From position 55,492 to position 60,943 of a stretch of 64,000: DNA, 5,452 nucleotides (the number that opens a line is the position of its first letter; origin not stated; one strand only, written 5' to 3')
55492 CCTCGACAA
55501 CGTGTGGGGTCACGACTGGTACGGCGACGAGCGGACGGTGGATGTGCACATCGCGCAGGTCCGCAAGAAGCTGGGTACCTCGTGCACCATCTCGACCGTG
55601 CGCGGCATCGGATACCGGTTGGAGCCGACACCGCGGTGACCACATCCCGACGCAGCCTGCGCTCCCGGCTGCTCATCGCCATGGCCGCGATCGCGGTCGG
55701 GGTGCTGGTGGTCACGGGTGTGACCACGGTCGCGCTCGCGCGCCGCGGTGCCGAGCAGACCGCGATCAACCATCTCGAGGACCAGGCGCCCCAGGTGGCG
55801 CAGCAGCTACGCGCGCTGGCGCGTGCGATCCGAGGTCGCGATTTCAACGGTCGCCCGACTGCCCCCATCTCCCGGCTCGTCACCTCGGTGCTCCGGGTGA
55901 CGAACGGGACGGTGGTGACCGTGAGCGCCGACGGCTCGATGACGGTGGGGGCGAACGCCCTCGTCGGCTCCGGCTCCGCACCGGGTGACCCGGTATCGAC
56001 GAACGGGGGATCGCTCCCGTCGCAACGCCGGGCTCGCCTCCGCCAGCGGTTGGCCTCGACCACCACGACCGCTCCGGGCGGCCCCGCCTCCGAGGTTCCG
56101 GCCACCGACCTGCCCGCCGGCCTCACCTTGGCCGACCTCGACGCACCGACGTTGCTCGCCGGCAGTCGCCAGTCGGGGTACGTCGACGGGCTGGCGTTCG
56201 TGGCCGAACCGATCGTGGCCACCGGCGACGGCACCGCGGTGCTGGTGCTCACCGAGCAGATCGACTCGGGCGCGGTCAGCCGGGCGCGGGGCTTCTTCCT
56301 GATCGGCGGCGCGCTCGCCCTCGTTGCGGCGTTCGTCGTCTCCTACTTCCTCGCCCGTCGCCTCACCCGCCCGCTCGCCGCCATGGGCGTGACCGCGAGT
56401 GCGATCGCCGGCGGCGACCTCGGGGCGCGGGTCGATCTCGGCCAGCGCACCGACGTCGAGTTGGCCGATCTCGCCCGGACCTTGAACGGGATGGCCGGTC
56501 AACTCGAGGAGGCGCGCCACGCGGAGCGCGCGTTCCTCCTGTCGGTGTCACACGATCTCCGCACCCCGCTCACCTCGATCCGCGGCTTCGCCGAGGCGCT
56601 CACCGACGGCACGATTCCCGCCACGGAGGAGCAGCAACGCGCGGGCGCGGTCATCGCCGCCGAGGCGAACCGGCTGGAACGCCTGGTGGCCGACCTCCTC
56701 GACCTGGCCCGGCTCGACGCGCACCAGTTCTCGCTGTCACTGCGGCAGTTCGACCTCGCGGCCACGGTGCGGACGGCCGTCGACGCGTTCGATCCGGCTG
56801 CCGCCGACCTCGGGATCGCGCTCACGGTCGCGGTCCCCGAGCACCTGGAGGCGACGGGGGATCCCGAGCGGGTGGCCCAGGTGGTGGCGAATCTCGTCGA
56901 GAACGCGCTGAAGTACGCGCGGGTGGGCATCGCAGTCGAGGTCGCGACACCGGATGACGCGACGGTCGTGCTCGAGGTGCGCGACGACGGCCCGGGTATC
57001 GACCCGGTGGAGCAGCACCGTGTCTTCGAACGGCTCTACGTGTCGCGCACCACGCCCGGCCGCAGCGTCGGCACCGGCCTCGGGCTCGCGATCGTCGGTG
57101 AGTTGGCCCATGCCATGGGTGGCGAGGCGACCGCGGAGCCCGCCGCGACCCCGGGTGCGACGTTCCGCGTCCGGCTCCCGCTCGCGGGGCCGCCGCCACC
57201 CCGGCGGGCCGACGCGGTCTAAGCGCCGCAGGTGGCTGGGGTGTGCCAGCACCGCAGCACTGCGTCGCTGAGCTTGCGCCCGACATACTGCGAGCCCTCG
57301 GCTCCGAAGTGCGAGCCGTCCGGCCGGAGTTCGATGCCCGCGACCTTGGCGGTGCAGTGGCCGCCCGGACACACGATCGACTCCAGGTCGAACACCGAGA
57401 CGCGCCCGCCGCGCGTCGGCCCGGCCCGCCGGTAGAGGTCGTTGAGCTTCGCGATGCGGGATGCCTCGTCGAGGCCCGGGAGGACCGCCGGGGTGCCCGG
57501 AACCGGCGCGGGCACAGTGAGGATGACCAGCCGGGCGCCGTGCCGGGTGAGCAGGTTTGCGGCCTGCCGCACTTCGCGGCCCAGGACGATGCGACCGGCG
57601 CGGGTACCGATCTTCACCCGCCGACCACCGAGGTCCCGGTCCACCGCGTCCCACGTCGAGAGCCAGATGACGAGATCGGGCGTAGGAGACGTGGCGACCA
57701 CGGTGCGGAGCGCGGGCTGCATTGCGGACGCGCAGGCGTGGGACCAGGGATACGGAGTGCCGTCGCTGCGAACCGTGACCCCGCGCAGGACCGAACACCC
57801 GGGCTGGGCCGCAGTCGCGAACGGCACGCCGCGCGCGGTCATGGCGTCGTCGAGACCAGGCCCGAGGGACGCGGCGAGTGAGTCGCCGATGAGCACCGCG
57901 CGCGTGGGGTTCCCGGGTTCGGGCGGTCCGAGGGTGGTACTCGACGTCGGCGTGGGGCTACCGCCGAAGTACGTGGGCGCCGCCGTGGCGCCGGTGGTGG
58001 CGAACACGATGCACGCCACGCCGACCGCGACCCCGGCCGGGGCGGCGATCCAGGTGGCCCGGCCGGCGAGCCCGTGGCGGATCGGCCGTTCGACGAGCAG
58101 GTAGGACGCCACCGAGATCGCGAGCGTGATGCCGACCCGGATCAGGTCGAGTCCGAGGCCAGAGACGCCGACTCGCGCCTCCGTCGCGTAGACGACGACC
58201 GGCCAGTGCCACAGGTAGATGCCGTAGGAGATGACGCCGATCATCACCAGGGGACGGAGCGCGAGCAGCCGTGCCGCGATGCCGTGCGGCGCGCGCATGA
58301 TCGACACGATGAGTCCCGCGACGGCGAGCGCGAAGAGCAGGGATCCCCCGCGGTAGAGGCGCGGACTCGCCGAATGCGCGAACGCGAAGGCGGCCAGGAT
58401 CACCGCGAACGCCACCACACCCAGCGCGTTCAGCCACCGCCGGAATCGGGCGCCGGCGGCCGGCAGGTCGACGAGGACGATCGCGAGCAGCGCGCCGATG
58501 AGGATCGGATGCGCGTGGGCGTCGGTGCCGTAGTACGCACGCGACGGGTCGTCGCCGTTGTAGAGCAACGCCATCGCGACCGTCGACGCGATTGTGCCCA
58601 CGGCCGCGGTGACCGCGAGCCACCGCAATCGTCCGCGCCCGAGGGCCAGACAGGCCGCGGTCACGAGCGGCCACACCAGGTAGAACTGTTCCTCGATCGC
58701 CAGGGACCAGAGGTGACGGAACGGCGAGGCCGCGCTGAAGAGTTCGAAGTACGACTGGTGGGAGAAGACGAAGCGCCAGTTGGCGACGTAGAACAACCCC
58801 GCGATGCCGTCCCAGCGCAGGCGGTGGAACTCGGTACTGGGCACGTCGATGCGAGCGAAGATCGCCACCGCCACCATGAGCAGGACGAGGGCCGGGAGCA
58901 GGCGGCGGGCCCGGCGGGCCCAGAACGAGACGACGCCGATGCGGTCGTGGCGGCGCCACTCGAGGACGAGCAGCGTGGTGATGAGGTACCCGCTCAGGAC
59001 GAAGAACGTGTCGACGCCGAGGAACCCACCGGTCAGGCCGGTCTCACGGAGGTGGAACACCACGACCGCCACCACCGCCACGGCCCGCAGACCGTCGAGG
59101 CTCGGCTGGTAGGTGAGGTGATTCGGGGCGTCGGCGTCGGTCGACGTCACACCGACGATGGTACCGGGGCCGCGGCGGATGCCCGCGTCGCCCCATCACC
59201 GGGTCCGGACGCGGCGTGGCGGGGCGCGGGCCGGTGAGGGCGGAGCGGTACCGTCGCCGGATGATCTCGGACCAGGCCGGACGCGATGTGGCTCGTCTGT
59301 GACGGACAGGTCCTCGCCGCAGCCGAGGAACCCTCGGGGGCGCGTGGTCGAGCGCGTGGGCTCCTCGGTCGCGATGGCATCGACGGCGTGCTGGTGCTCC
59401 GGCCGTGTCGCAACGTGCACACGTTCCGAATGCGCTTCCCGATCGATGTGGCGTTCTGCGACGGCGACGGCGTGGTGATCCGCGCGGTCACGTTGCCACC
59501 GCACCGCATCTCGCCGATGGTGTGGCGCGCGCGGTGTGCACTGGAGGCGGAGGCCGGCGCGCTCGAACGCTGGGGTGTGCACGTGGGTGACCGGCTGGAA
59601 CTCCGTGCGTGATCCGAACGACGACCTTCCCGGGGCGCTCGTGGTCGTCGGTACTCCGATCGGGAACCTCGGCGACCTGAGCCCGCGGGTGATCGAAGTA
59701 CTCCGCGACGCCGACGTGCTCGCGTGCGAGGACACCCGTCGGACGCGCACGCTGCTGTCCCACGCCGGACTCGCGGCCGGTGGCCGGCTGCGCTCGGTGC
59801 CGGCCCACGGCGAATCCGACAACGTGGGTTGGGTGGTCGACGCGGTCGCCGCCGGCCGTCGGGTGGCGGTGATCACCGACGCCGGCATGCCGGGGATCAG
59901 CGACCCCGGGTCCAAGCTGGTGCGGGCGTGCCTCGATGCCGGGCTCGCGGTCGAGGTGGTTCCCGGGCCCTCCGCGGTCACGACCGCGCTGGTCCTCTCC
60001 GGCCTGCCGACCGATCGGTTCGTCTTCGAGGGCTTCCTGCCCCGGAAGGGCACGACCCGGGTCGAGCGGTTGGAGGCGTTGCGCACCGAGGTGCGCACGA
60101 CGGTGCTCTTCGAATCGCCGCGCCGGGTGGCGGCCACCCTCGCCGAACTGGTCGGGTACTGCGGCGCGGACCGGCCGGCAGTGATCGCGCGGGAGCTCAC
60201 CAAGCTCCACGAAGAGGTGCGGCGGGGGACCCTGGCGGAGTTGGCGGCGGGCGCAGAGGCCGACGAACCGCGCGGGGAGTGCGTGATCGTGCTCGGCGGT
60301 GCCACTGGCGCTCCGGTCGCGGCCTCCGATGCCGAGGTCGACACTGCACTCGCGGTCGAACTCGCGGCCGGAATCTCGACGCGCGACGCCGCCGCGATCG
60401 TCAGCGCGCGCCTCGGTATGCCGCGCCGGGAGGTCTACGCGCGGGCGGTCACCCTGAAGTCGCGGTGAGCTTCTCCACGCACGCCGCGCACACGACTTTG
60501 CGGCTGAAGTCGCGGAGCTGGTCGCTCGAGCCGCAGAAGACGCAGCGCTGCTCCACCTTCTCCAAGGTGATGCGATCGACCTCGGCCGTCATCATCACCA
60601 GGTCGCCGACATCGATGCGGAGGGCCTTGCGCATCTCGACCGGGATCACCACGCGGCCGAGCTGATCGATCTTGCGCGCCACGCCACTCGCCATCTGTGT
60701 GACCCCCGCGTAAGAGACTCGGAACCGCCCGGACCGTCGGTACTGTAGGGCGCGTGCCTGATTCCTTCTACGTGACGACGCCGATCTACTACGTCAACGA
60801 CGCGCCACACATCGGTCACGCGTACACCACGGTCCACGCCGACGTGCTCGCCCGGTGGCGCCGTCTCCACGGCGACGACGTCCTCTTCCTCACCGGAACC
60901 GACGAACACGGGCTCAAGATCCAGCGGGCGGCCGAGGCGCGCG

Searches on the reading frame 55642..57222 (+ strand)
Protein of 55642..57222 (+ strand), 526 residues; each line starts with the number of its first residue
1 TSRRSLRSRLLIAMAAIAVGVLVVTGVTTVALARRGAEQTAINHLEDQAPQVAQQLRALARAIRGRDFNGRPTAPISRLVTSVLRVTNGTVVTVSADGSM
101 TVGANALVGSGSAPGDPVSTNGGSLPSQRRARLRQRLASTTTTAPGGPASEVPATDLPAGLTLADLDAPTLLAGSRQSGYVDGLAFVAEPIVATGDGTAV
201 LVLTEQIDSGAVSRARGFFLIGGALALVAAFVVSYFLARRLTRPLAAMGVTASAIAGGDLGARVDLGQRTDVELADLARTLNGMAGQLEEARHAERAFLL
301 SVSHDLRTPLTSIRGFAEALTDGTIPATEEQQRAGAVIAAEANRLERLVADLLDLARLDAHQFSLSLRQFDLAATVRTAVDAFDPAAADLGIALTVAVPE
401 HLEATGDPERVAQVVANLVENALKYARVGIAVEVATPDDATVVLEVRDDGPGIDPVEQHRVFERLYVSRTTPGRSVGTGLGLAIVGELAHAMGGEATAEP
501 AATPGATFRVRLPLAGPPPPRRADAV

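Call 58: search_protein_families(library=pfam, proteins=[window:55642-57222:+])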
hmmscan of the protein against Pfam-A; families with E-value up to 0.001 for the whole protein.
window:55642-57222:+ (526 aa): 3 families
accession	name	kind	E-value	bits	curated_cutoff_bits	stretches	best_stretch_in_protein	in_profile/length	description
PF02518.31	HATPase_c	-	2.5e-24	86.3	26.4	1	406-515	1-110/111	Histidine kinase-, DNA gyrase B-, and HSP90-like ATPase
PF00512.31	HisKA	-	1.2e-20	73.7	26.9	1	295-360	2-65/66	His Kinase A (phospho-acceptor) domain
PF00672.30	HAMP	-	4.7e-11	43.3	25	1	236-290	1-53/53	HAMP domain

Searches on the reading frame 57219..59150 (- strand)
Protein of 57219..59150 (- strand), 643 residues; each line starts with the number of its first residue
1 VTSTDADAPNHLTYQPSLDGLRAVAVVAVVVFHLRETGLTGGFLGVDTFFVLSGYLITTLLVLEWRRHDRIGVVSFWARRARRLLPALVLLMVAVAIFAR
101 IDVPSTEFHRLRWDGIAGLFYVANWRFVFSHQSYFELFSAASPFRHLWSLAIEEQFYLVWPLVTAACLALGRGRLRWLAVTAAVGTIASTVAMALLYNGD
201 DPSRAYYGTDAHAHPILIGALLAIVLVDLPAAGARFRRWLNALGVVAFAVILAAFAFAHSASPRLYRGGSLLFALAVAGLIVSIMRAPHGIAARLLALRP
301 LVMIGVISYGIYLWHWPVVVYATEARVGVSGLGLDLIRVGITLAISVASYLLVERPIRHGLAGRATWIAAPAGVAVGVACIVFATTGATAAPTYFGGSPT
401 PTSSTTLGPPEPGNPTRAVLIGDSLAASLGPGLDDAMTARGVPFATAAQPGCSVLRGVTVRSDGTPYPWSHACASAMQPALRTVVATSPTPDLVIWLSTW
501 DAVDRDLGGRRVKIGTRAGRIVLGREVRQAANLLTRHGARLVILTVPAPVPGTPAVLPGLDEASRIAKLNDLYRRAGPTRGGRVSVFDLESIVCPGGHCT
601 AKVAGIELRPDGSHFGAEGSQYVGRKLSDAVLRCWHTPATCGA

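Call 25: search_protein_families(library=pfam, proteins=[window:57219-59150:-])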
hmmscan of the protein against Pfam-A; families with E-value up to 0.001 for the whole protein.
window:57219-59150:- (643 aa): 2 families
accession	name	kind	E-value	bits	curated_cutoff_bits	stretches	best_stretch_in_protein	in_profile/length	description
PF01757.29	Acyl_transf_3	-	4.2e-26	92.2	31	1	17-329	3-300/326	Acyltransferase domain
PF19040.6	SGNH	-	2.9e-18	66.9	27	1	406-627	15-246/248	SGNH domain (fused to AT3 domains)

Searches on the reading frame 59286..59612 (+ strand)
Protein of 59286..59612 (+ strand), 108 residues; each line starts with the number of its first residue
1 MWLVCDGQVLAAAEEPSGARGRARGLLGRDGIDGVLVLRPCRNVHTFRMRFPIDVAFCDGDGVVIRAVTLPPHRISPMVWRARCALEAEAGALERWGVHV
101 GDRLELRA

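Call 25: search_protein_families(library=pfam, proteins=[window:59286-59612:+])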
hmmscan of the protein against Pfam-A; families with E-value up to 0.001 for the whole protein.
window:59286-59612:+ (108 aa): 1 family
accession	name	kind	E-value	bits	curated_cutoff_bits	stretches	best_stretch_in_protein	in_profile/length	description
PF02643.20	DUF192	-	1.8e-12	47.6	27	1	20-105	10-95/96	Uncharacterized ACR, COG1430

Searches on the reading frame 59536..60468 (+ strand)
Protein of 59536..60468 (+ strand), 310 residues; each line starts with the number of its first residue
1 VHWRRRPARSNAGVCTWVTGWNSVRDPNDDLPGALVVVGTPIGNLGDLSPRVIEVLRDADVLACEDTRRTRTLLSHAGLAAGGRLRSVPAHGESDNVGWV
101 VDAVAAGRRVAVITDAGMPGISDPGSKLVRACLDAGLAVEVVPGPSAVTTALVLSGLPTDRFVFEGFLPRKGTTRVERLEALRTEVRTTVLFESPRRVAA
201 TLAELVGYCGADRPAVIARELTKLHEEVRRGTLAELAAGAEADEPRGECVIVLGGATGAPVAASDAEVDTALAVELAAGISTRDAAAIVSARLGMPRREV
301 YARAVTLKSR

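Call 25: search_protein_families(library=pfam, proteins=[window:59536-60468:+])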
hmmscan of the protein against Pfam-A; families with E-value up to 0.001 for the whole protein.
window:59536-60468:+ (310 aa): 2 families
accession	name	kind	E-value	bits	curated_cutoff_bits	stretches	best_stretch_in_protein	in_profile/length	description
PF00590.25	TP_methylase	-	1.7e-36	126.6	27.8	1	35-237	2-212/212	Tetrapyrrole (Corrin/Porphyrin) Methylases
PF23016.2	RsmI_C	-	2e-09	37.6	27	1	262-308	1-46/46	RsmI C-terminal HTH domain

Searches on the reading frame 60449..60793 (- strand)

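Call 58: search_protein_families(library=pfam, proteins=[window:60449-60793:-])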
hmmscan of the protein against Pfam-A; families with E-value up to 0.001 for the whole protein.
window:60449-60793:- (114 aa): 1 family
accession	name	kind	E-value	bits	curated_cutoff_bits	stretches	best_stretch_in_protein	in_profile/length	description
PF04014.23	MazE_antitoxin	-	4.3e-08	33.4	24.7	1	40-83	2-46/48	Antidote-toxin recognition MazE, bacterial antitoxin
